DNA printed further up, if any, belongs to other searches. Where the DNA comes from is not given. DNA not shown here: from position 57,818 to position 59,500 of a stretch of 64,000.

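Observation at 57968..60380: Adenylate-forming (LuxE/PaaK/F390-synthetase-like) enzyme translationally coupled to a transglutaminase-like protein, with a second transglutaminase paralogue 14 kb away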

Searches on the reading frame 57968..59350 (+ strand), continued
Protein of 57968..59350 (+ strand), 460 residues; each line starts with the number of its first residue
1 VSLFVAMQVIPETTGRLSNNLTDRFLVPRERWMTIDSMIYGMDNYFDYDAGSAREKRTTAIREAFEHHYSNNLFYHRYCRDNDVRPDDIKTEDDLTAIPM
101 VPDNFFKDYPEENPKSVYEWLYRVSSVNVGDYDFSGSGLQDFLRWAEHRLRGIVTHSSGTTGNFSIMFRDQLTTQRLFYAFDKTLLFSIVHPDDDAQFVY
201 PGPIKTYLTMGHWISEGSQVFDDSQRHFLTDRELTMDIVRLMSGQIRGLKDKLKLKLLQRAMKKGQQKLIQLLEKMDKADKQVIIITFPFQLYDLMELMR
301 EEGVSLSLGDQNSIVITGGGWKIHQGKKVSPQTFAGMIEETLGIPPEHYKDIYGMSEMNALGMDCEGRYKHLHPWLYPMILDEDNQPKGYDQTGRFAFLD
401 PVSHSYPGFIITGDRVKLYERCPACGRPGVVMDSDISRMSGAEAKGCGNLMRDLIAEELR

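Call 14: search_solved_structures(query=window:57986-59350:+, max_evalue=1, show_alignments=2)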
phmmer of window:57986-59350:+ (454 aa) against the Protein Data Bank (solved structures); distinct sequences matched with E-value up to 1: 5.
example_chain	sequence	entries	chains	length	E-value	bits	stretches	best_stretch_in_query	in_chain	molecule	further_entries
7xc6_E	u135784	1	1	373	2.5e-23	85.6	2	265-444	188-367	LuxE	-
2y4o_A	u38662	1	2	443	0.14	13.9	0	55-147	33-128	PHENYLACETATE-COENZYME A LIGASE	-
2y27_A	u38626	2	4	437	0.48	12.1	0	55-104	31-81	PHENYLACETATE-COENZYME A LIGASE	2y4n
2zvf_A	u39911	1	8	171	0.76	11.5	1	249-298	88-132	Alanyl-tRNA synthetase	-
3m66_A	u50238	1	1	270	0.86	11.3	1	224-290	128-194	mTERF domain-containing protein 1, mitochondrial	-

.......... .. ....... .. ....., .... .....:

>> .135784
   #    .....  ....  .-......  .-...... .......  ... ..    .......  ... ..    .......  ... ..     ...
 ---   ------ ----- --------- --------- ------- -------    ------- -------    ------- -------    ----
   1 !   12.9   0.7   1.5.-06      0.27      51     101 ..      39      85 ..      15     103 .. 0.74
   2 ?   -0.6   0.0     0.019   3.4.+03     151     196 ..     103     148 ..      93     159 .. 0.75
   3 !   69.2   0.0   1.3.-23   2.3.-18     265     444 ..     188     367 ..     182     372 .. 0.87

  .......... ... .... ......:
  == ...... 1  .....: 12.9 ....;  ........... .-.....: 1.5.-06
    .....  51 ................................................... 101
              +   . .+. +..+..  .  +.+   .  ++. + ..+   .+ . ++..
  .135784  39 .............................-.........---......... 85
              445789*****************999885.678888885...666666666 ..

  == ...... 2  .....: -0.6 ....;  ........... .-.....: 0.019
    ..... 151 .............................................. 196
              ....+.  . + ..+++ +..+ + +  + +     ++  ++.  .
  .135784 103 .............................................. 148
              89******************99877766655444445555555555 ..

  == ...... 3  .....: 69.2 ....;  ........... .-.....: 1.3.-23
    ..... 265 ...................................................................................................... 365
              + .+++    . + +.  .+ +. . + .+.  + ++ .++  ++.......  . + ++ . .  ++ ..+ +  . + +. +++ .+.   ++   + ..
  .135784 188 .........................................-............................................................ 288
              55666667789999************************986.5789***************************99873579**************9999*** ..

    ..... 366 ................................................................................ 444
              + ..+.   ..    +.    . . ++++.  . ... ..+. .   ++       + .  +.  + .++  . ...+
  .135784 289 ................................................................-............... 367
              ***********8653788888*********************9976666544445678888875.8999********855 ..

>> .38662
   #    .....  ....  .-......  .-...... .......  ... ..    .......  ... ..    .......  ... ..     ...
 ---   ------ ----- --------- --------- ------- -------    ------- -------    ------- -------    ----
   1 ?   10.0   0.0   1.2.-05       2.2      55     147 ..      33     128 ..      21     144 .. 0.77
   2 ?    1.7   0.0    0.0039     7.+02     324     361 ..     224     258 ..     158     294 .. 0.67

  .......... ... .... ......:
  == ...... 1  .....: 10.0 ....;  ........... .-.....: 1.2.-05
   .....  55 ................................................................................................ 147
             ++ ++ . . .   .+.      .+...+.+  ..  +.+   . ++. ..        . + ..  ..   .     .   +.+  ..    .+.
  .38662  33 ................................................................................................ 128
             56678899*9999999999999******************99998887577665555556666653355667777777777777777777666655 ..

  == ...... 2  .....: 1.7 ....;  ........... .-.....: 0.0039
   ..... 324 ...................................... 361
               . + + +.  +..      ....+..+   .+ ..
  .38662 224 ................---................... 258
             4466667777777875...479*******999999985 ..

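Call 28: predict_structure(alignment_id=A1)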
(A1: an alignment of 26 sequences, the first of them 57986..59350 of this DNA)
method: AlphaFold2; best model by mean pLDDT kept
length: 454 residues; sequences in the alignment: 26
mean_pLDDT: 86.9   pTM: 0.88
mean pLDDT of the five models: 86.9, 86.1, 85.9, 85.5, 82.5
residues with pLDDT >= 90: 269; 70-90: 137; 50-70: 25; < 50: 23
segments of 3 or more residues with pLDDT < 50: 1-5, 436-439, 442-454
pLDDT, mean of each block of 10 residues (from residue 1): 54 94 96 88 92 98 95 96 96 87 78 89 91 90 90 70 93 93 89 91 89 95 86 80 88 86 95 97 88 95 96 62 81 96 87 88 92 94 93 95 90 92 88 59 48 42
secondary structure, 60 per line:
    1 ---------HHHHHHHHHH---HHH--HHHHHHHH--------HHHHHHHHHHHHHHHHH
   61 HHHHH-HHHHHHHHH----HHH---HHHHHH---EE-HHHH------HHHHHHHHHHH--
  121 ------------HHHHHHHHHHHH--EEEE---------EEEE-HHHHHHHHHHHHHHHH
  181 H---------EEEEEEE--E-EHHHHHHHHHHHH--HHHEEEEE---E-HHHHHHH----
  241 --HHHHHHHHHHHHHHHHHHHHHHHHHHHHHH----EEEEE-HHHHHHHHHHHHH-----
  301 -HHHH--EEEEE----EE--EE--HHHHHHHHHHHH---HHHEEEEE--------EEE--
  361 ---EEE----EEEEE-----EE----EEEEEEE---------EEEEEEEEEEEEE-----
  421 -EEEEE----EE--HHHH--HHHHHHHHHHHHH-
elements in order: H10-19 H28-35 H44-65 H67-75 H86-91 H98-101 H108-118 H133-144 E147-150 E160-163 H165-181 E191-197 H203-214 E220-224 H230-236 H243-272 E277-281 H283-295 H302-305 E308-312 H325-336 E343-347 E356-358 E364-366 E371-375 E387-393 E403-415 E422-426 H435-438 H441-453

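Call 35: fold_search(model_id=the predicted structure, library=pdb)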
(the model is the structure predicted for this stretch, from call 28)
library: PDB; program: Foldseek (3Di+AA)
matches with E <= 10: 684; with E <= 0.001: 333
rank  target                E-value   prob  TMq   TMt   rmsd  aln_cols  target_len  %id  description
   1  2y4o_B                1.2e-13  1.00  0.57  0.60   5.4       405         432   16  Crystal Structure of PaaK2 in complex with phenylacetyl adenylate (released 2011-03-09)
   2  2y4o_A                2.6e-13  1.00  0.57  0.60   5.5       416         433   17  Crystal Structure of PaaK2 in complex with phenylacetyl adenylate (released 2011-03-09)
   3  4r1m_A                3.5e-13  1.00  0.55  0.58   6.0       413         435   15  Crystal structure of a Putative Acyl-CoA ligase (BT_0428) from Bacteroides thetaiotaomicron VPI-5482 at 2.48 A resolut (released 2014-08-27)
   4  4r1m_C                5.7e-13  1.00  0.56  0.58   6.0       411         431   16  Crystal structure of a Putative Acyl-CoA ligase (BT_0428) from Bacteroides thetaiotaomicron VPI-5482 at 2.48 A resolut (released 2014-08-27)
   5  2y27_B                6.4e-13  1.00  0.56  0.59   4.9       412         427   16  crystal structure of PaaK1 in complex with ATP from Burkholderia cenocepacia (released 2011-05-04)
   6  2y27_A                7.1e-13  1.00  0.57  0.60   4.5       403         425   16  crystal structure of PaaK1 in complex with ATP from Burkholderia cenocepacia (released 2011-05-04)
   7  4r1m_B                7.5e-13  1.00  0.56  0.60   5.8       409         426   14  Crystal structure of a Putative Acyl-CoA ligase (BT_0428) from Bacteroides thetaiotaomicron VPI-5482 at 2.48 A resolut (released 2014-08-27)
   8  2y4n_A                1.2e-12  1.00  0.59  0.62   4.6       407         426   15  PaaK1 in complex with phenylacetyl adenylate (released 2011-03-01)
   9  4r1m_D                2.2e-12  1.00  0.57  0.60   5.8       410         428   15  Crystal structure of a Putative Acyl-CoA ligase (BT_0428) from Bacteroides thetaiotaomicron VPI-5482 at 2.48 A resolut (released 2014-08-27)
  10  9s45_D                2.2e-12  1.00  0.52  0.59   6.3       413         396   13  ClxA from Clostridium cavendishii in complex with 3-amino,4-hydroxybenzoic acid and its adenylate (released 2026-03-18)
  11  4r1l_A                2.8e-12  1.00  0.56  0.58   6.1       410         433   16  Crystal structure of a Putative Acyl-CoA ligase (BT_0428) from Bacteroides thetaiotaomicron VPI-5482 at 2.42 A resolut (released 2014-08-27)
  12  4rvo_D                3.0e-12  1.00  0.56  0.59   5.9       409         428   14  Crystal structure of a Putative Acyl-CoA ligase (BT_0428) from Bacteroides thetaiotaomicron VPI-5482 at 2.41 A resolut (released 2014-12-31)
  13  4rvn_B                5.7e-12  1.00  0.56  0.60   6.0       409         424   15  Crystal structure of a Putative Acyl-CoA ligase (BT_0428) from Bacteroides thetaiotaomicron VPI-5482 at 2.20 A resolut (released 2015-01-21)
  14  4r1l_C                5.7e-12  1.00  0.55  0.57   6.1       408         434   16  Crystal structure of a Putative Acyl-CoA ligase (BT_0428) from Bacteroides thetaiotaomicron VPI-5482 at 2.42 A resolut (released 2014-08-27)
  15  4rvo_B                6.0e-12  1.00  0.56  0.59   6.0       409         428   14  Crystal structure of a Putative Acyl-CoA ligase (BT_0428) from Bacteroides thetaiotaomicron VPI-5482 at 2.41 A resolut (released 2014-12-31)
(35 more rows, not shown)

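Call 49: search_protein_families(library=padloc, proteins=[window:57986-59350:+], max_evalue=0.01)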
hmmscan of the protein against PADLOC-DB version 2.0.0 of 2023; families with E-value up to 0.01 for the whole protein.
window:57986-59350:+ (454 aa): 0 families

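Call 57: search_protein_families(library=pfam, proteins=[L047:1106-1855:+, L050:865-2172:+, L044:962-1732:+, L041:5285-6754:+, L039:12487-13521:+, L011:4121-4438:+, L014:6001-6363:+, L018:13099-15501:-, L013:15495-16604:-, L036:13645-13866:+], max_evalue=0.001)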
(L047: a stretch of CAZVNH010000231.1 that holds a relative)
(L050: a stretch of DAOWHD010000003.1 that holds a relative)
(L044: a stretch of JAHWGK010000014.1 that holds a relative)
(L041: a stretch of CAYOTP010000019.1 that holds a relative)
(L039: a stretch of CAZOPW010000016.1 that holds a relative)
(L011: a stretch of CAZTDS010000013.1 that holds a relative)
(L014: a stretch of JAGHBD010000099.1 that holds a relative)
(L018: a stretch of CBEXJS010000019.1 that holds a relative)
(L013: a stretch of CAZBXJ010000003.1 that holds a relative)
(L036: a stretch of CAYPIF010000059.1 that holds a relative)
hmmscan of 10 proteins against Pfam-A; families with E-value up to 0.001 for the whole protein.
L047:1106-1855:+ (249 aa): 1 family
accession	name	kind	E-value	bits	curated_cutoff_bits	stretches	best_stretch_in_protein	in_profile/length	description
PF02006.22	PPS_PS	-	1.2e-73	246.8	26.4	1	66-240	1-175/176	Phosphopantothenate/pantothenate synthetase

L050:865-2172:+ (435 aa): 3 families
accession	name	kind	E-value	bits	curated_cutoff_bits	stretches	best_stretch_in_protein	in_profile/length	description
PF00152.25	tRNA-synt_2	-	9.4e-89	297.9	25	1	119-429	3-307/308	tRNA synthetases class II (D, K and N)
PF01336.31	tRNA_anti-codon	-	5.9e-14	52.2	27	1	21-99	1-75/75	OB-fold nucleic acid binding domain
PF12869.13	tRNA_anti-like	-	0.00033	20.7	23.5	1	18-81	70-134/146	tRNA_anti-like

L044:962-1732:+ (256 aa): 1 family
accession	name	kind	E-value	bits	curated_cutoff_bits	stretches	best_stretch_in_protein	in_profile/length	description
PF09754.15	PAC2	-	2.6e-41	142.2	25.8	1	25-236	2-214/215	PAC2 family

L041:5285-6754:+ (489 aa): 1 family
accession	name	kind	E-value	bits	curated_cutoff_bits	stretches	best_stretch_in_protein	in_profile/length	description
PF01139.22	RtcB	-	5.5e-177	589.7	27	1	54-489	1-426/426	tRNA-splicing ligase RtcB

L039:12487-13521:+ (344 aa): 2 families
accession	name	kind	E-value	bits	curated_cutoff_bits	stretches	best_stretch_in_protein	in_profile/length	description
PF00365.25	PFK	-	1.4e-119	399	30.9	1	3-299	1-277/277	Phosphofructokinase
PF01513.26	NAD_kinase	-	0.00023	21.9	25.5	1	76-123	58-103/130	ATP-NAD kinase N-terminal domain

L011:4121-4438:+ (105 aa): 11 families
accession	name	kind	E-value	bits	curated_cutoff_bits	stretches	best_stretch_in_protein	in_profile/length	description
PF01022.26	HTH_5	-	3.2e-12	46.5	22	1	21-64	3-46/47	Bacterial regulatory protein, arsR family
PF12840.13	HTH_20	-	6.3e-09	36.1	27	1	21-64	5-49/51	Helix-turn-helix domain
PF21476.4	PF0610-like_N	-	2.3e-07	31.4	33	1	21-59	2-40/50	PF0610-like, N-terminal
PF08279.18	HTH_11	-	5.8e-06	26.5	25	1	24-62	4-46/55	HTH domain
PF13412.12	HTH_24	-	1.1e-05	25.4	21.9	1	24-64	7-48/48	Winged helix-turn-helix DNA-binding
PF25213.1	HVO_A0261_N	-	1.2e-05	25.5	35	1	21-70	12-61/86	HVO_A0261 N-terminal domain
PF08461.16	HTH_12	-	2.6e-05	24.5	21.4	1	25-68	3-53/66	Ribonuclease R winged-helix domain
PF25212.1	HVO_A0114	-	7.9e-05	22.8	27.6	1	24-72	26-75/84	HVO_A0114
PF17782.7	DprA_WH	-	0.00027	21.3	22.9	1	21-58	13-50/61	DprA winged helix domain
PF14947.12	HTH_45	-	0.00051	20.4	25.5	1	25-70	11-56/77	Winged helix-turn-helix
PF01047.28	MarR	-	0.00096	19.4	24.6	0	23-65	6-49/59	MarR family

L014:6001-6363:+ (120 aa): 0 families

L018:13099-15501:- (800 aa): 6 families
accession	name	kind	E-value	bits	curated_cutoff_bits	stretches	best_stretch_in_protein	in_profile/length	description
PF13476.12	AAA_23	-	3.5e-24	87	27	1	5-232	1-199/201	AAA domain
PF13175.12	AAA_15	-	6.4e-14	52.8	32.1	1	1-280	1-265/374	AAA ATPase domain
PF02463.25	SMC_N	-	2.1e-09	37.6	40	1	3-795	2-219/220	RecF/RecN/SMC N terminal domain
PF13555.12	AAA_29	-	3e-07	30.5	27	1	5-51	3-50/61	P-loop containing region of AAA domain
PF13558.12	SbcC_Walker_B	-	6.4e-07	30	27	1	703-759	30-89/90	SbcC/RAD50-like, Walker B motif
PF13514.12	AAA_27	-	0.00017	21.7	22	1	1-52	1-55/206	AAA domain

L013:15495-16604:- (369 aa): 2 families
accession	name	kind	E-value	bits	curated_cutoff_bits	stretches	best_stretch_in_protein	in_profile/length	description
PF00149.33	Metallophos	-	4.6e-18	66.8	21.5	1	1-203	1-191/191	Calcineurin-like phosphoesterase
PF12850.12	Metallophos_2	-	1.5e-07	32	27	1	1-204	1-120/154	Calcineurin-like phosphoesterase superfamily domain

L036:13645-13866:+ (73 aa): 0 families
